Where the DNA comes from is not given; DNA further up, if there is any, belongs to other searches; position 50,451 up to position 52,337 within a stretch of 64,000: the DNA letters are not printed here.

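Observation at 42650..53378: Ten-gene, tightly coupled hydrolase/oxidoreductase unit with no recognisable pathway assignment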

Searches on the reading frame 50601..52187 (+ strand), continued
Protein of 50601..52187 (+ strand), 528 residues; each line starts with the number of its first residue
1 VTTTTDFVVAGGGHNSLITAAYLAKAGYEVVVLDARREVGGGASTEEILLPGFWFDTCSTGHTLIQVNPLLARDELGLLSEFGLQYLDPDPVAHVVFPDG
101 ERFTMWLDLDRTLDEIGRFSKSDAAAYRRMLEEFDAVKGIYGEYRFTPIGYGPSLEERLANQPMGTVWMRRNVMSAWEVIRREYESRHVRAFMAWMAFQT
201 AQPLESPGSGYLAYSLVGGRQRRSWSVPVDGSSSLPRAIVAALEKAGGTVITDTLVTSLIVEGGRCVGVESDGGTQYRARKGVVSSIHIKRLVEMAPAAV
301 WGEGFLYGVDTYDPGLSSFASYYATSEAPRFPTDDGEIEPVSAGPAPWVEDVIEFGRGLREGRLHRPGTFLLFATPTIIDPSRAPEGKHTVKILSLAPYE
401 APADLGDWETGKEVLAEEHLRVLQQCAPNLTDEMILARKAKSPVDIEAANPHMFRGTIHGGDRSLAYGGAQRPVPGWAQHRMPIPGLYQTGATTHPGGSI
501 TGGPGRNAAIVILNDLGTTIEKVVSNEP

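Call 64: search_protein_families(library=ncbifam, proteins=[L041:7098-8075:+, L041:8101-8595:+, L041:9072-10004:+, L041:11580-12635:+, L041:12569-13606:+, L041:13501-14595:+, L041:18096-19013:+, L041:19010-19408:+, L003:19268-20320:-, L003:20317-21141:-], max_evalue=1e-8)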
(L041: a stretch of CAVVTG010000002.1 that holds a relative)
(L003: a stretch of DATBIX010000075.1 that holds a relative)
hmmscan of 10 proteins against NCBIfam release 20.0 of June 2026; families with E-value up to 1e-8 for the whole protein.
L041:7098-8075:+ (325 aa): 7 families
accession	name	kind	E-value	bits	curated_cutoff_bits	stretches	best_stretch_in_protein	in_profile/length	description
TIGR00674.1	dapA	equivalog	1.5e-30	106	206.15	1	20-315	2-281/286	4-hydroxy-tetrahydrodipicolinate synthase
NF003164.0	PRK04147.1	equivalog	4.5e-29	101.7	281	1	16-200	3-187/294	N-acetylneuraminate lyase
NF002958.0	PRK03620.1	subfamily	2.7e-25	88.8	278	1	12-197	6-186/307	5-dehydro-4-deoxyglucarate dehydratase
TIGR03249.1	KdgD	equivalog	2.9e-23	82.4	373.95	1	12-200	4-188/299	5-dehydro-4-deoxyglucarate dehydratase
TIGR00683.1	nanA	equivalog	6.9e-22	78.1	382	1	18-187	2-170/293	N-acetylneuraminate lyase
NF040954.1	Arch_KDGaldase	equivalog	3.7e-19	69.1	390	1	22-179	5-155/288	bifunctional 2-dehydro-3-deoxy-phosphogluconate/2-dehydro-3-deoxy-6-phosphogalactonate aldolase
TIGR02313.1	HpaI-NOT-DapA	exception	5.5e-19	68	396.7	1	21-319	5-288/294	2,4-dihydroxyhept-2-ene-1,7-dioic acid aldolase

L041:8101-8595:+ (164 aa): 0 families

L041:9072-10004:+ (310 aa): 0 families

L041:11580-12635:+ (351 aa): 1 family
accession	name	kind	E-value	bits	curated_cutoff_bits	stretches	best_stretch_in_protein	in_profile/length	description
NF003460.0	PRK05077.1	equivalog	2.4e-18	66.1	477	1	40-241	97-297/414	esterase FrsA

L041:12569-13606:+ (345 aa): 6 families
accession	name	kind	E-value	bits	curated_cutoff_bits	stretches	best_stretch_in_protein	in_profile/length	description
NF041392.1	XylDh_Gfo6_Halo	equivalog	1.2e-30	106.5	350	1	25-334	19-336/350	D-xylose 1-dehydrogenase Gfo6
NF040723.1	UDP-GlcNAcDh_Arch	equivalog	8.9e-29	100.9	450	1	25-338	3-299/302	UDP-N-acetylglucosamine 3-dehydrogenase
TIGR04380.1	myo_inos_iolG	equivalog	1.7e-27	96.2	355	1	24-336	3-319/330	inositol 2-dehydrogenase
NF052479.1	LevoglcsnDh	equivalog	1.5e-24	86.4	650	1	54-216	44-210/386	levoglucosan dehydrogenase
NF008607.0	PRK11579.1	subfamily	1.5e-12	47.2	330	1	42-222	26-203/346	oxidoreductase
NF007574.0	PRK10206.1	equivalog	8.3e-10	38.2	352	1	71-233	54-212/345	oxidoreductase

L041:13501-14595:+ (364 aa): 23 families
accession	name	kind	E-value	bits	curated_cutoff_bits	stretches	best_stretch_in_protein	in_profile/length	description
TIGR02824.1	quinone_pig3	subfamily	1.4e-35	122.8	296.8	1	36-341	1-310/325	putative NAD(P)H quinone oxidoreductase, PIG3 family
TIGR02823.1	oxido_YhdH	subfamily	1.2e-28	99.9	297.25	1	58-342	24-310/324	acrylyl-CoA reductase family protein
NF010344.0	PRK13771.1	subfamily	2e-25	89.5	349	1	127-297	115-279/334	putative alcohol dehydrogenase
NF041172.1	AcrlCoa_red_Thmprot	equivalog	8.4e-23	80.8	500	1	127-278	115-260/334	acryloyl-CoA reductase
NF051456.1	acrylyl_AcuI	equivalog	8e-21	74.2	440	1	61-339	28-307/325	acrylyl-CoA reductase (NADPH)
NF006940.0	PRK09422.1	equivalog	1.3e-19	70.3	344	1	123-275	110-261/338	alcohol dehydrogenase AdhP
NF041183.1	Pks2_ls1_myc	equivalog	8.7e-18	62.6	2400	1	61-284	1433-1654/2086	sulfolipid-1 biosynthesis phthioceranic/hydroxyphthioceranic acid synthase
TIGR03451.1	mycoS_dep_FDH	equivalog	7.5e-17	61.2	512.9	1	136-342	137-345/358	S-(hydroxymethyl)mycothiol dehydrogenase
TIGR00692.1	tdh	equivalog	2.3e-15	56.4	458.35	1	123-274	112-261/340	L-threonine 3-dehydrogenase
NF003808.0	PRK05396.1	equivalog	7.4e-15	54.6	380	1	123-271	114-260/341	L-threonine 3-dehydrogenase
TIGR03989.1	Rxyl_3153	subfamily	3.7e-14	52.8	440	1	128-295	139-310/370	NDMA-dependent alcohol dehydrogenase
TIGR03366.1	HpnZ_proposed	hypoth_equivalog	4.5e-14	52.4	328.1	1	128-279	108-258/315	putative phosphonate catabolism associated alcohol dehydrogenase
NF047908.1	AldhRedAhr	equivalog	7.8e-14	51.3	470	1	141-342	133-321/335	NADPH-dependent aldehyde reductase Ahr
TIGR02817.1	adh_fam_1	subfamily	1.1e-12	48.1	284.05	1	54-226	23-200/336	zinc-binding alcohol dehydrogenase family protein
NF008024.0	PRK10754.1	subfamily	1.1e-12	47.7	348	1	65-326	33-294/327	NADPH:quinone reductase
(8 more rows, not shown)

L041:18096-19013:+ (305 aa): 8 families
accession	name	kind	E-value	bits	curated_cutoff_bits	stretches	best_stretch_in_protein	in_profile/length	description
TIGR01505.1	tartro_sem_red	equivalog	3.6e-60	203.7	340.75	1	13-302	1-288/291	2-hydroxy-3-oxopropionate reductase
NF008592.0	PRK11559.1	equivalog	3.3e-57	194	397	1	12-302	3-291/296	2-hydroxy-3-oxopropionate reductase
NF043037.1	ThreonDh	equivalog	3.1e-48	164.7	350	1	12-300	3-290/297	L-threonate dehydrogenase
TIGR01692.1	HIBADH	equivalog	2.5e-43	148.5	291.6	1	17-298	2-288/288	3-hydroxyisobutyrate dehydrogenase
NF011633.0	PRK15059.1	equivalog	6.3e-41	140.5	451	1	13-286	2-272/292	2-hydroxy-3-oxopropionate reductase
NF012005.0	PRK15461.1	equivalog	9.1e-38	130.1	348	1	14-303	4-292/298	sulfolactaldehyde 3-reductase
NF007161.0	PRK09599.1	subfamily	5.2e-15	55.5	271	1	13-214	2-209/302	NADP-dependent phosphogluconate dehydrogenase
TIGR00872.1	gnd_rel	equivalog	1.8e-09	37.3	297.2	1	13-201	2-191/299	phosphogluconate dehydrogenase (NAD(+)-dependent, decarboxylating)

L041:19010-19408:+ (132 aa): 0 families

L003:19268-20320:- (350 aa): 22 families
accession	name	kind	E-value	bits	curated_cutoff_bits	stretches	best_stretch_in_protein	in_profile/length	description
TIGR00692.1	tdh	equivalog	3.6e-66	223.5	458.35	1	16-345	12-335/340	L-threonine 3-dehydrogenase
NF041097.1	keto_inos_dh_IolM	equivalog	6.9e-66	222.5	450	1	14-345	39-384/389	scyllo-inosose 3-dehydrogenase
NF003808.0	PRK05396.1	equivalog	3e-60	203.9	380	1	15-347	13-337/341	L-threonine 3-dehydrogenase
NF007489.0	PRK10083.1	equivalog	1.1e-45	156.1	376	1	4-342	1-327/339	Zn-dependent oxidoreductase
TIGR03451.1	mycoS_dep_FDH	equivalog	2.1e-41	141.9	512.9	1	15-349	14-357/358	S-(hydroxymethyl)mycothiol dehydrogenase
TIGR03989.1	Rxyl_3153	subfamily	4.4e-41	141.4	440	1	4-348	2-368/370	NDMA-dependent alcohol dehydrogenase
NF010344.0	PRK13771.1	subfamily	5e-40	137.5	349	1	4-343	1-325/334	putative alcohol dehydrogenase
TIGR02818.1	adh_III_F_hyde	equivalog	3.8e-38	131.5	543.95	1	12-349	11-367/368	S-(hydroxymethyl)glutathione dehydrogenase/class III alcohol dehydrogenase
NF006940.0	PRK09422.1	equivalog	4e-37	127.9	344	1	4-296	1-282/338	alcohol dehydrogenase AdhP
TIGR03366.1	HpnZ_proposed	hypoth_equivalog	4.8e-36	124.6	328.1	1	23-328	1-312/315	putative phosphonate catabolism associated alcohol dehydrogenase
TIGR02824.1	quinone_pig3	subfamily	1.3e-32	113.1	296.8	2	119-344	82-318/325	putative NAD(P)H quinone oxidoreductase, PIG3 family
NF007375.0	PRK09880.1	equivalog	1.8e-31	109.2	469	1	3-338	4-330/344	L-idonate 5-dehydrogenase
NF041172.1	AcrlCoa_red_Thmprot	equivalog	2.7e-31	108.7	500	1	4-344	1-327/334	acryloyl-CoA reductase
TIGR02822.1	adh_fam_2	subfamily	9.7e-31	107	283.5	1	15-340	15-319/329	zinc-binding alcohol dehydrogenase family protein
NF007642.0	PRK10309.1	equivalog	1.2e-27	97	550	1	4-339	1-334/347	galactitol-1-phosphate 5-dehydrogenase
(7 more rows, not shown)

L003:20317-21141:- (274 aa): 3 families
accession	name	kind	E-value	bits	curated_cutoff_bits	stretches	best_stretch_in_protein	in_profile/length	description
TIGR03964.1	mycofact_creat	equivalog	7.8e-25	87.8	172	1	21-258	2-221/228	mycofactocin biosynthesis peptidyl-dipeptidase MftE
TIGR04448.1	creatininase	equivalog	9.3e-24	84.4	235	1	22-254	1-242/246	creatininase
NF041098.2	diketo_inos_hlase_IolN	equivalog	1.1e-12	47.7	245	1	16-259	5-267/307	3-dehydro-scyllo-inosose hydrolase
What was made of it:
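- A Zn-ADH scoring 222 bits on the IolM model sits next to a g3 paralogue in L003 (call 64).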
